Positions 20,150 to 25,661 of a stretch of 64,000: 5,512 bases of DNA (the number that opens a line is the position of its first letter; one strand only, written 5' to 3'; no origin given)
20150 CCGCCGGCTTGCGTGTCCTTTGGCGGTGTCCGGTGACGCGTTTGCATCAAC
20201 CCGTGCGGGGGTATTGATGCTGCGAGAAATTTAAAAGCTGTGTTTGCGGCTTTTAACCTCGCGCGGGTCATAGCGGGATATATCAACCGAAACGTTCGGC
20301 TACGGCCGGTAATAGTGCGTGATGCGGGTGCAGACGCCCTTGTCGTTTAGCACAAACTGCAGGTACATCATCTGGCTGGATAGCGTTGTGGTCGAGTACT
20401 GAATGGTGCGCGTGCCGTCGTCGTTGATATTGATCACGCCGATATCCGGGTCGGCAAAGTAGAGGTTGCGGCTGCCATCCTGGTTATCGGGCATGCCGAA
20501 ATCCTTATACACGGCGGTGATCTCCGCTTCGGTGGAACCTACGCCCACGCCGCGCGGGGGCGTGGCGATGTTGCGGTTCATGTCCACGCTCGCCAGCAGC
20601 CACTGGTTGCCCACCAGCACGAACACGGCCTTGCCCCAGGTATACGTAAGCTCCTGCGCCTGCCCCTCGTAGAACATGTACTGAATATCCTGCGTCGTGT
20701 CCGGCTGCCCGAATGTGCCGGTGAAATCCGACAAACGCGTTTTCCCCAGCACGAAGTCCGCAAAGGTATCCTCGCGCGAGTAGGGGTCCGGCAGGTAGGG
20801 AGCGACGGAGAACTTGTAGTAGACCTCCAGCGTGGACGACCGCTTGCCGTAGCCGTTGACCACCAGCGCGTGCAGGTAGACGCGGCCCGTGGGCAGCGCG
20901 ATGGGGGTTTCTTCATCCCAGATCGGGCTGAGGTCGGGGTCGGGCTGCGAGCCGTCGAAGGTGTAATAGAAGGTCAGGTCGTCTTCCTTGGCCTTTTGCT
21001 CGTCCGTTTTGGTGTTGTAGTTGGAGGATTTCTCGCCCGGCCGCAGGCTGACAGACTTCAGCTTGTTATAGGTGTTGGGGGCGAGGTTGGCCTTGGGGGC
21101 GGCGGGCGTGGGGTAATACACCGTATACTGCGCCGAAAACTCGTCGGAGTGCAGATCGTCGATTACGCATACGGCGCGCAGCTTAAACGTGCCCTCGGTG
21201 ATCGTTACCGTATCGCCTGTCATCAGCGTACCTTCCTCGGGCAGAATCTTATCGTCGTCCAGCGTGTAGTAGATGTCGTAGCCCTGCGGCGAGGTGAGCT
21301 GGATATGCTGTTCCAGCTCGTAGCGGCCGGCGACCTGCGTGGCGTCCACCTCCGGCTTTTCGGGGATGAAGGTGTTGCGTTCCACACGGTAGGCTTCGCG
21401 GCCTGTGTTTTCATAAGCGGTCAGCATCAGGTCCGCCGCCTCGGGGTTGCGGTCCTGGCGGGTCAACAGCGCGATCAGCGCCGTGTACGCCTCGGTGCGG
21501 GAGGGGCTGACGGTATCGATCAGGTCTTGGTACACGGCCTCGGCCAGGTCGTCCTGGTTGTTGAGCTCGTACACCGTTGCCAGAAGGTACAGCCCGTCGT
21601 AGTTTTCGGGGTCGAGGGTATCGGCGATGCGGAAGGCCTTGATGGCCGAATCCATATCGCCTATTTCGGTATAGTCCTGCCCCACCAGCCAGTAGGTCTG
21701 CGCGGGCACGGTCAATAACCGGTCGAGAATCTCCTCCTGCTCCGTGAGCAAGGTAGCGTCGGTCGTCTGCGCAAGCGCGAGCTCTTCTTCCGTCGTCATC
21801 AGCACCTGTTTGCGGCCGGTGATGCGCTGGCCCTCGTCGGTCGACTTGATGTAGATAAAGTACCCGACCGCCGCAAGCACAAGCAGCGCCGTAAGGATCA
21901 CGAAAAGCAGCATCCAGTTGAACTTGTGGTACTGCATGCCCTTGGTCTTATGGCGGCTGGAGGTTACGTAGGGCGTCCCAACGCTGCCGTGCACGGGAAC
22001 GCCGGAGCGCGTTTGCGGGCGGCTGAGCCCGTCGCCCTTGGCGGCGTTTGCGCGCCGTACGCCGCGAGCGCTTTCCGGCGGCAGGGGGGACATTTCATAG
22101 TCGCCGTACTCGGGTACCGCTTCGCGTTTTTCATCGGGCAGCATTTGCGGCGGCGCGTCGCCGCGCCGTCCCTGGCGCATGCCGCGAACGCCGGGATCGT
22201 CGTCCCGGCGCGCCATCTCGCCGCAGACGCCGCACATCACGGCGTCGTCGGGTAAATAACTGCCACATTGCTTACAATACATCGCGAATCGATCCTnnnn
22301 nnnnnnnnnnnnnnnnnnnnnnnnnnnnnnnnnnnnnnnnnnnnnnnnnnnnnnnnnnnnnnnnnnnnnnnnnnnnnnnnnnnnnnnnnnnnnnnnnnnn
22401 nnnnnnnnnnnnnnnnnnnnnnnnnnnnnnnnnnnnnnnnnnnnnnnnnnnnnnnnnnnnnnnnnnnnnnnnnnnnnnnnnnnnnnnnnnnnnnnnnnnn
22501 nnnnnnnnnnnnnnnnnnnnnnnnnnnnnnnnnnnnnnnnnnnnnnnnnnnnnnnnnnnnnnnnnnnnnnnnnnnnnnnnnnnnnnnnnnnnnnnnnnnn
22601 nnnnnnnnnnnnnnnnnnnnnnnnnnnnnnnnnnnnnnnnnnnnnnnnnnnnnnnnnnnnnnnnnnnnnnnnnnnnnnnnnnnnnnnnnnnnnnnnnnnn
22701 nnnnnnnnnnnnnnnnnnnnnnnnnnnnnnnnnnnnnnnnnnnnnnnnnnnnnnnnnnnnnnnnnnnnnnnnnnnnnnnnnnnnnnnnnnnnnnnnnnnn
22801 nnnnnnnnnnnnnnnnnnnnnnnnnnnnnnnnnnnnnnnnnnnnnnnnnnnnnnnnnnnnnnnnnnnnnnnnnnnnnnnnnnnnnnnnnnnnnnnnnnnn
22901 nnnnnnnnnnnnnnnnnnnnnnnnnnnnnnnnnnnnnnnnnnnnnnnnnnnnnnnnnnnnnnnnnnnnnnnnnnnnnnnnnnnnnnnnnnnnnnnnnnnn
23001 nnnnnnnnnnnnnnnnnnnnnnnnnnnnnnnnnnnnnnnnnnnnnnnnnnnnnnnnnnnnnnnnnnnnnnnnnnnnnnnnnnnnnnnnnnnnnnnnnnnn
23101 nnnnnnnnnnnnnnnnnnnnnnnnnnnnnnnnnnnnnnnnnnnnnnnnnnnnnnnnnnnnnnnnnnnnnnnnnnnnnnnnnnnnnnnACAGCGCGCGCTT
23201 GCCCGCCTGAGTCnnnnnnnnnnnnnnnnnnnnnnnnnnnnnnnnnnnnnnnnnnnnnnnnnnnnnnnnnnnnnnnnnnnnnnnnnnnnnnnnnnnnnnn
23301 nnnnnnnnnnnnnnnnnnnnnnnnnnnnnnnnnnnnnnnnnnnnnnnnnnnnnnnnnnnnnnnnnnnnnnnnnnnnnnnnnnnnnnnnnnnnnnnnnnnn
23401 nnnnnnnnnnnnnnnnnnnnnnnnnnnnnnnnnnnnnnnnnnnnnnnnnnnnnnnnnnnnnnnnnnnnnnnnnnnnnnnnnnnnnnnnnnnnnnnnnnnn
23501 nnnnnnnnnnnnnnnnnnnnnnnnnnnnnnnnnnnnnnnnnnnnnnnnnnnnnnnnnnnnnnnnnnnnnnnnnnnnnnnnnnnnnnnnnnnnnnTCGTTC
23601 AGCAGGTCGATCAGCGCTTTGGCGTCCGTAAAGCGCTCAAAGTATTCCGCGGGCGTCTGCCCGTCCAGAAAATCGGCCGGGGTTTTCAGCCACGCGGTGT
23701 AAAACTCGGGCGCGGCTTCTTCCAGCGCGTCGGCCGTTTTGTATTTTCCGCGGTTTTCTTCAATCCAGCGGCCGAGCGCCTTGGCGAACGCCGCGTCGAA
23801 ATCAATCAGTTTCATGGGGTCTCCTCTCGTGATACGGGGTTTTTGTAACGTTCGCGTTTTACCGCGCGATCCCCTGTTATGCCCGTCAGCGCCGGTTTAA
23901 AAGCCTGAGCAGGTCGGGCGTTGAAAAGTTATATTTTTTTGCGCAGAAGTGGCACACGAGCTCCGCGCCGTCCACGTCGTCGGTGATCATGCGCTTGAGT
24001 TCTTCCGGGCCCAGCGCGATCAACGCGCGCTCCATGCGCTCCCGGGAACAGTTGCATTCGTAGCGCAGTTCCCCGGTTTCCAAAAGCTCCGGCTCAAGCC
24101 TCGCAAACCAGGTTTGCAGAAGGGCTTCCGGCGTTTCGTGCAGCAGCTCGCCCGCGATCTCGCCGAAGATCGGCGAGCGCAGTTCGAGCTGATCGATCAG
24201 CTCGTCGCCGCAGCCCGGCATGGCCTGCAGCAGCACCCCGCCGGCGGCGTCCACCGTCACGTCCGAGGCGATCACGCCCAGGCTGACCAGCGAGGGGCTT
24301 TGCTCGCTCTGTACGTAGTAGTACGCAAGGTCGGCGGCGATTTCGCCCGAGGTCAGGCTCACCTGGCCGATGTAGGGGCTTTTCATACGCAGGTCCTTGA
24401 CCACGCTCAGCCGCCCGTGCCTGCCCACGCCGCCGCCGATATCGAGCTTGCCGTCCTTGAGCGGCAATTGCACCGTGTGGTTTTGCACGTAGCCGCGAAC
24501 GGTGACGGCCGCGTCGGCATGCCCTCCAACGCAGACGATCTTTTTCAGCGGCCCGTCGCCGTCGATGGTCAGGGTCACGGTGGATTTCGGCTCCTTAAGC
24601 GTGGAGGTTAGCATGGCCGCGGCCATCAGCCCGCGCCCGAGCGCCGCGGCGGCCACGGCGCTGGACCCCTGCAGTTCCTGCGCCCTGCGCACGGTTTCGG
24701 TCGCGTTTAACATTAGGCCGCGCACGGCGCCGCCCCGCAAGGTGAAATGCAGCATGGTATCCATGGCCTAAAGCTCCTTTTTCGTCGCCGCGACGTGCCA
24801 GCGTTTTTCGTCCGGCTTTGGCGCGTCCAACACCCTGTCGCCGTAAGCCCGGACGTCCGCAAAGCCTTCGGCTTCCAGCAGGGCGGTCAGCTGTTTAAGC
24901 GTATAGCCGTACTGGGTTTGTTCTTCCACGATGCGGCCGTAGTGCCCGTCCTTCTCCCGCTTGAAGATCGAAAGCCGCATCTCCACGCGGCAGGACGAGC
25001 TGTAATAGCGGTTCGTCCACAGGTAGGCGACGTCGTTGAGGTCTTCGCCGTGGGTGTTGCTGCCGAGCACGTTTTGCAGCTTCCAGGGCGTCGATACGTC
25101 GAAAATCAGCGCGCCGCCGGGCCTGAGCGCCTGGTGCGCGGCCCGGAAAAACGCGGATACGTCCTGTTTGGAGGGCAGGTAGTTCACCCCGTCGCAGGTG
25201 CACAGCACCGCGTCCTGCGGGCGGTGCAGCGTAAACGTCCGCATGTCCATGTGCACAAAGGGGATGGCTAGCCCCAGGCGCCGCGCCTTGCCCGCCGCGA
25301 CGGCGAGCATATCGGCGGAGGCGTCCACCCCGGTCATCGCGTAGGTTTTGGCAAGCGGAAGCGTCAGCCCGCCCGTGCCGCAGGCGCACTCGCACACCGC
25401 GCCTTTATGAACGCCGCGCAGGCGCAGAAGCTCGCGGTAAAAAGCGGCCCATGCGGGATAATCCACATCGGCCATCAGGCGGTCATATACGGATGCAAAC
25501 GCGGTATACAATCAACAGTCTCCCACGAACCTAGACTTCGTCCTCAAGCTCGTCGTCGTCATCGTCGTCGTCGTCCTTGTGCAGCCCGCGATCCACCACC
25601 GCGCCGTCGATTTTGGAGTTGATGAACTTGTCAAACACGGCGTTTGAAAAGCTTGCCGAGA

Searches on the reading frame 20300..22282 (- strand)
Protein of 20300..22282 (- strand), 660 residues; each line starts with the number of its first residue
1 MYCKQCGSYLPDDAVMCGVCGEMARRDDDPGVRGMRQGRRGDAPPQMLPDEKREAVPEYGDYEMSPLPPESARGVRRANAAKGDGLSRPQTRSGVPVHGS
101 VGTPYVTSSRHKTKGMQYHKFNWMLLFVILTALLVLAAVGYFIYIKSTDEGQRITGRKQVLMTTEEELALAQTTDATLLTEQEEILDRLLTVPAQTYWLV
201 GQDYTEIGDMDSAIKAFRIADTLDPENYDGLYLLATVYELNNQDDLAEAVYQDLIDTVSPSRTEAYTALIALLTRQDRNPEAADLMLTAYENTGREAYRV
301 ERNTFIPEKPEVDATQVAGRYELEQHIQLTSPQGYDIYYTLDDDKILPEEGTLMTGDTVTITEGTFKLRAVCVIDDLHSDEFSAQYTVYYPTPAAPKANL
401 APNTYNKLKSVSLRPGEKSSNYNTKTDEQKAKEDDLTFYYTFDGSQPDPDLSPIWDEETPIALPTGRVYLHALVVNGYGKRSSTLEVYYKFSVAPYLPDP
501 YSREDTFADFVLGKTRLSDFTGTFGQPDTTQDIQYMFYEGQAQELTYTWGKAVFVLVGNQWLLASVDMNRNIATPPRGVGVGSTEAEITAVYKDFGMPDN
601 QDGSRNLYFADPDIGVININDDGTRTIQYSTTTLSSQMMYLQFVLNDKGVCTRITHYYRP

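Call 100: search_protein_families(library=pfam, proteins=[window:20300-22282:-], max_evalue=0.00001)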
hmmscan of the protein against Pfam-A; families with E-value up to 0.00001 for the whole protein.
window:20300-22282:- (660 aa): 2 families
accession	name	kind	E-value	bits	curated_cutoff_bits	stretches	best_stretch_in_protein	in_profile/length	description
PF13287.12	Fn3_assoc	-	3e-10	40.5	23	0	432-485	6-55/59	Fn3 associated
PF13290.12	CHB_HEX_C_1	-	3.4e-08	33.8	22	0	430-484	15-65/67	Chitobiase/beta-hexosaminidase C-terminal domain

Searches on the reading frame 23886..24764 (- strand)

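Call 101: search_protein_families(library=pfam, proteins=[window:23886-24764:-], max_evalue=0.00001)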
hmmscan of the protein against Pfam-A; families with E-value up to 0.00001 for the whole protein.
window:23886-24764:- (292 aa): 1 family
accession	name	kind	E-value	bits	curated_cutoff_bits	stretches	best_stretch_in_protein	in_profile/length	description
PF01430.24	HSP33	-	1.1e-86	291.2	21.4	1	2-281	1-273/273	Hsp33 protein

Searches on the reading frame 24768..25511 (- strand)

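Call 101: search_protein_families(library=pfam, proteins=[window:24768-25511:-], max_evalue=0.00001)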
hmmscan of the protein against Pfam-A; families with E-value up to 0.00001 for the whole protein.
window:24768-25511:- (247 aa): 5 families
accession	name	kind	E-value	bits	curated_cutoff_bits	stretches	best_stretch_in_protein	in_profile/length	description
PF13649.12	Methyltransf_25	-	1.4e-17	64.6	27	1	39-133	1-97/97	Methyltransferase domain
PF08241.18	Methyltransf_11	-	6.2e-12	46.4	21.2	1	41-137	2-95/95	Methyltransferase domain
PF13847.12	Methyltransf_31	-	1.3e-09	38.3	27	1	38-149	6-119/145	Methyltransferase domain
PF08242.18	Methyltransf_12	-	1.5e-08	35.7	30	1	41-135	2-98/98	Methyltransferase domain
PF13489.12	Methyltransf_23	-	1.6e-06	28.4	27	1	30-175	15-124/164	Methyltransferase domain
